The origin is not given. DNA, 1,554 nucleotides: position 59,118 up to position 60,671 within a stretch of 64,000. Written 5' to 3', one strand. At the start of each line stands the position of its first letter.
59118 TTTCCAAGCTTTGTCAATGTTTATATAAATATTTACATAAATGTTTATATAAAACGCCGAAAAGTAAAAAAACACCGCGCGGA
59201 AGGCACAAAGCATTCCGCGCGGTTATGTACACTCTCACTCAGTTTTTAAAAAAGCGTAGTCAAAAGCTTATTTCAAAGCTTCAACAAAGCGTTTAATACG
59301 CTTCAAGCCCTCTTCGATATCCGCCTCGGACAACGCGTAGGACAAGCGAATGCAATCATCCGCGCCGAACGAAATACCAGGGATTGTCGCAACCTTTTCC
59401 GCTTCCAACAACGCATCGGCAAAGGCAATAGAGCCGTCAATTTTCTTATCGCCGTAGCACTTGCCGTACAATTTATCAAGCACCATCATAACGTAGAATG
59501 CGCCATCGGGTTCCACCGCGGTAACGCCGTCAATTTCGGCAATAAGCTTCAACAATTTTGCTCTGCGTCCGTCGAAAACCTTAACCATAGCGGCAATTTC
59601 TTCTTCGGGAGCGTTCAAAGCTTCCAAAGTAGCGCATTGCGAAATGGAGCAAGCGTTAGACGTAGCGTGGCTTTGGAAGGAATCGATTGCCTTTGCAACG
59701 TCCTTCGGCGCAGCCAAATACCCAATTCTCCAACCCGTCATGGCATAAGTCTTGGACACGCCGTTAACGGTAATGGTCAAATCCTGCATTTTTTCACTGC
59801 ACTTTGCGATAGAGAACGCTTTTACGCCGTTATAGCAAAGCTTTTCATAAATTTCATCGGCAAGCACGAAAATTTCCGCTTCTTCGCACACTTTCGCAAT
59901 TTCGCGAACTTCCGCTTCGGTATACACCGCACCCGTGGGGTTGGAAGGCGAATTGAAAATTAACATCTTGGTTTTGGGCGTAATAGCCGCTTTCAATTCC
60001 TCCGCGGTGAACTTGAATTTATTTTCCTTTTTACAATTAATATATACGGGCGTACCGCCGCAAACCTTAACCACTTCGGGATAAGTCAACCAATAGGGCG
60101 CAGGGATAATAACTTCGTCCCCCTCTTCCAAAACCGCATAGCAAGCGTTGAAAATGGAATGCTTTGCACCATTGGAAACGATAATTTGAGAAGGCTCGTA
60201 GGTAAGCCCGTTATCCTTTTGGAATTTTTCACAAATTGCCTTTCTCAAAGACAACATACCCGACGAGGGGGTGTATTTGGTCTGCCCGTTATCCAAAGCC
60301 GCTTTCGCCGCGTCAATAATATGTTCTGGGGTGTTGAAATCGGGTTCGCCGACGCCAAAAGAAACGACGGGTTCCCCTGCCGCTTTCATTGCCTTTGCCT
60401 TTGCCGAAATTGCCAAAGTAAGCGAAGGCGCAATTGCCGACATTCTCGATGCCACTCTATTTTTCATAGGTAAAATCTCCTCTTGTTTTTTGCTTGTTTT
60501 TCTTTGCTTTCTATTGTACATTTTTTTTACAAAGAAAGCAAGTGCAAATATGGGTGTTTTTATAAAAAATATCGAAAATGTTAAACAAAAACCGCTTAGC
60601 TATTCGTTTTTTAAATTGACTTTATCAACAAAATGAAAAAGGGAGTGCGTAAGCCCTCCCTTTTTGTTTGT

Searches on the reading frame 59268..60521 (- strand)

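Call 9: search_protein_families(library=pfam, proteins=[window:59268-60521:-], max_evalue=0.001)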
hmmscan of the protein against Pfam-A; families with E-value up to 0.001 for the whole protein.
window:59268-60521:- (417 aa): 4 families
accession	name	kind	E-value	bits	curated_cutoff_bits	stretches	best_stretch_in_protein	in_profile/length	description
PF00155.27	Aminotran_1_2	-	4.5e-82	276.6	19.7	1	51-409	2-361/361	Aminotransferase class I and II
PF01041.23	DegT_DnrJ_EryC1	-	2.8e-08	33.8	19.8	1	129-222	59-145/360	DegT/DnrJ/EryC1/StrS aminotransferase family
PF01053.26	Cys_Met_Meta_PP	-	1.1e-06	27.9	27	1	121-223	78-174/381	Cys/Met metabolism PLP-dependent enzyme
PF00266.25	Aminotran_5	-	2.3e-05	24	21.5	1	111-222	62-175/371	Aminotransferase class-V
